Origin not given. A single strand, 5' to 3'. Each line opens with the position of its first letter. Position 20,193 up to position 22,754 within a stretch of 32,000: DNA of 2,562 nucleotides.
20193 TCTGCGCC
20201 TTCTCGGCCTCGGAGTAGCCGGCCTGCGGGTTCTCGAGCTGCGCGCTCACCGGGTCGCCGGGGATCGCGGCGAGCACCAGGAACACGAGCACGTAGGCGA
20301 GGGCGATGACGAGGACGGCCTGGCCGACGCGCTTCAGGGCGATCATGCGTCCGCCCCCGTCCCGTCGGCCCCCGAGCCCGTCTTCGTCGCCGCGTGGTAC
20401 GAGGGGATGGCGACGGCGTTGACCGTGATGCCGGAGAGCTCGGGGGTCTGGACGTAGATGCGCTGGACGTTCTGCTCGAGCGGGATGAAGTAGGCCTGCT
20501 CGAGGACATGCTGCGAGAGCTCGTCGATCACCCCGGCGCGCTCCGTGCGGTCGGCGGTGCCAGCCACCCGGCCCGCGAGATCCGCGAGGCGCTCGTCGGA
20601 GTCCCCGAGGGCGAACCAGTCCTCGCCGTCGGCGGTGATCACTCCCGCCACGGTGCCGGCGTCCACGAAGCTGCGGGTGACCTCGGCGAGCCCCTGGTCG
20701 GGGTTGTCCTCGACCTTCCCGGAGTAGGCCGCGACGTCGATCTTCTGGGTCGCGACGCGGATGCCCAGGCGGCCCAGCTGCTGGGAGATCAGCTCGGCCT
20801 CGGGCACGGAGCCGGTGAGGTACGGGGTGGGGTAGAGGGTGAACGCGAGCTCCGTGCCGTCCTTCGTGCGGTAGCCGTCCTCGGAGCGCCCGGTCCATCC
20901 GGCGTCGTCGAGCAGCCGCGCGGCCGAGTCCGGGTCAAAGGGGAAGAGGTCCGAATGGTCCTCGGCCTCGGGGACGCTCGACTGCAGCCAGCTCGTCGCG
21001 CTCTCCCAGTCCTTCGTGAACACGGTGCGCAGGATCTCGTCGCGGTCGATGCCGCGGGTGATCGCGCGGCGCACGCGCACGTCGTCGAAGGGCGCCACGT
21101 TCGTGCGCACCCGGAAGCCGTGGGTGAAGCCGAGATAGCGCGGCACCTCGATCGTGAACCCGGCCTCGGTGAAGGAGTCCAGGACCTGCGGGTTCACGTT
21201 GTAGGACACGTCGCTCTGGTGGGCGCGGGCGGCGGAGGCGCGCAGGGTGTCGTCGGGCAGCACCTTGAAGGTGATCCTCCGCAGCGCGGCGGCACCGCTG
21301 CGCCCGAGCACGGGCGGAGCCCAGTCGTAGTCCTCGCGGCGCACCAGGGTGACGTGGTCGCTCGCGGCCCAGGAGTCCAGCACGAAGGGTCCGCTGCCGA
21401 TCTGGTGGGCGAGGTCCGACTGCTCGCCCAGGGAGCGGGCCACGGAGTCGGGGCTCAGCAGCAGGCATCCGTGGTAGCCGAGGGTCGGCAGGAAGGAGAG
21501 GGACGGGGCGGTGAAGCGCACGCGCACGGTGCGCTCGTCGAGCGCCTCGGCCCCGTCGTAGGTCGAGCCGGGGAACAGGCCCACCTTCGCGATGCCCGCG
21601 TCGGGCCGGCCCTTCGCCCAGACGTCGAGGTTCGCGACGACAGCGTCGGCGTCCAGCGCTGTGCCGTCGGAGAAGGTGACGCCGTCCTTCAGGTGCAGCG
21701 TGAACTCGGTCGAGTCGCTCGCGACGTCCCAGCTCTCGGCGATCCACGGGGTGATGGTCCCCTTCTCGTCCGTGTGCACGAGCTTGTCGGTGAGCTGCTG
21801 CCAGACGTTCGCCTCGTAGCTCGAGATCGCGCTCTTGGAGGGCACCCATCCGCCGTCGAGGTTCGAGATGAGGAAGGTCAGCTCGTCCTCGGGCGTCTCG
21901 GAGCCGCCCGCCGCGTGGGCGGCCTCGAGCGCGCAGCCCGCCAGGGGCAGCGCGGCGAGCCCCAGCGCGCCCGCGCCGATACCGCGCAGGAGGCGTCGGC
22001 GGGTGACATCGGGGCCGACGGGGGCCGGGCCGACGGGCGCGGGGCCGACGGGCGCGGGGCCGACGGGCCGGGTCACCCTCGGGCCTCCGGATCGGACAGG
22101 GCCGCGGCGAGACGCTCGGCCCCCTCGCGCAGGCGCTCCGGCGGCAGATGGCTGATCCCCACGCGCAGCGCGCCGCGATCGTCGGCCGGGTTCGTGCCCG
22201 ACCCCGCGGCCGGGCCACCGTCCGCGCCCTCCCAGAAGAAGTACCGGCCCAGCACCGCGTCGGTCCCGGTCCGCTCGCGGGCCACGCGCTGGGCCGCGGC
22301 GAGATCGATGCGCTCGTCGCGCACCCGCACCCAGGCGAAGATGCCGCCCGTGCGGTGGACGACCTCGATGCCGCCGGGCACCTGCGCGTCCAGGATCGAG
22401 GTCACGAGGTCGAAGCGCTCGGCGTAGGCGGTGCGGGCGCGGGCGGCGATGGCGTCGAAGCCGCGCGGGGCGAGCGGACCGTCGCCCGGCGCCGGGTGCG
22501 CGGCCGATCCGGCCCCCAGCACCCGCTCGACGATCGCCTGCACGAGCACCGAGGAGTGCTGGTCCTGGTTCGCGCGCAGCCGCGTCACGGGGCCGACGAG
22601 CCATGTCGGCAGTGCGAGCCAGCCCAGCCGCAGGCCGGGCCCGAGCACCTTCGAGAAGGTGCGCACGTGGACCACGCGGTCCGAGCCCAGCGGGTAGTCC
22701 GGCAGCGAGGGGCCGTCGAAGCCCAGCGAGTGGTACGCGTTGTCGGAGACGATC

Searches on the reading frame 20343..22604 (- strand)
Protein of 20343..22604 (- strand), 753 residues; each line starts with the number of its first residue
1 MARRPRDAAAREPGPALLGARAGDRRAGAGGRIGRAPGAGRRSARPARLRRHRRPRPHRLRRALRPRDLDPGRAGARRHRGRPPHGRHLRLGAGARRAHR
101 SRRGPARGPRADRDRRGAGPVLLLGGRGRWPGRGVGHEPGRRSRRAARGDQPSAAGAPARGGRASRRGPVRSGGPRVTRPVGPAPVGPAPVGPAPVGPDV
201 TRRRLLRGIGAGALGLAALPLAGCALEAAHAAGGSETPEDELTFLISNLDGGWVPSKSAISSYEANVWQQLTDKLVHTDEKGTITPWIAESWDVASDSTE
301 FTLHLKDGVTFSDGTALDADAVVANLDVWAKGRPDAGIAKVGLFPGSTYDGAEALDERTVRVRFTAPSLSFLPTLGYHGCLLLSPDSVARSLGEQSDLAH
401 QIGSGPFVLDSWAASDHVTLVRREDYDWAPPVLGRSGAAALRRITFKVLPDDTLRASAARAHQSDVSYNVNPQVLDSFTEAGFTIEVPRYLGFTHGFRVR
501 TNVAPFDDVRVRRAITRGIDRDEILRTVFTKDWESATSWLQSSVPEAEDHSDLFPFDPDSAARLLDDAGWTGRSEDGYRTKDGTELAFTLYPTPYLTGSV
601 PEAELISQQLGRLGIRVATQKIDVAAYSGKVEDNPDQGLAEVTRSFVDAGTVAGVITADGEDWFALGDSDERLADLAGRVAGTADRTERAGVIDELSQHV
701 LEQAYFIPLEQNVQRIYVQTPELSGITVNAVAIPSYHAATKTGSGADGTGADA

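Call 49: search_protein_families(library=pfam, proteins=[window:20343-22604:-], max_evalue=0.00001)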
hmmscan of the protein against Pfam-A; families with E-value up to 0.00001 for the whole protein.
window:20343-22604:- (753 aa): 1 family
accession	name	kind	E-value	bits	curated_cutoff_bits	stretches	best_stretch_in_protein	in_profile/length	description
PF00496.27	SBP_bac_5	-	1.6e-66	225.4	32.4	1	283-629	1-332/368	Bacterial extracellular solute-binding proteins, family 5 Middle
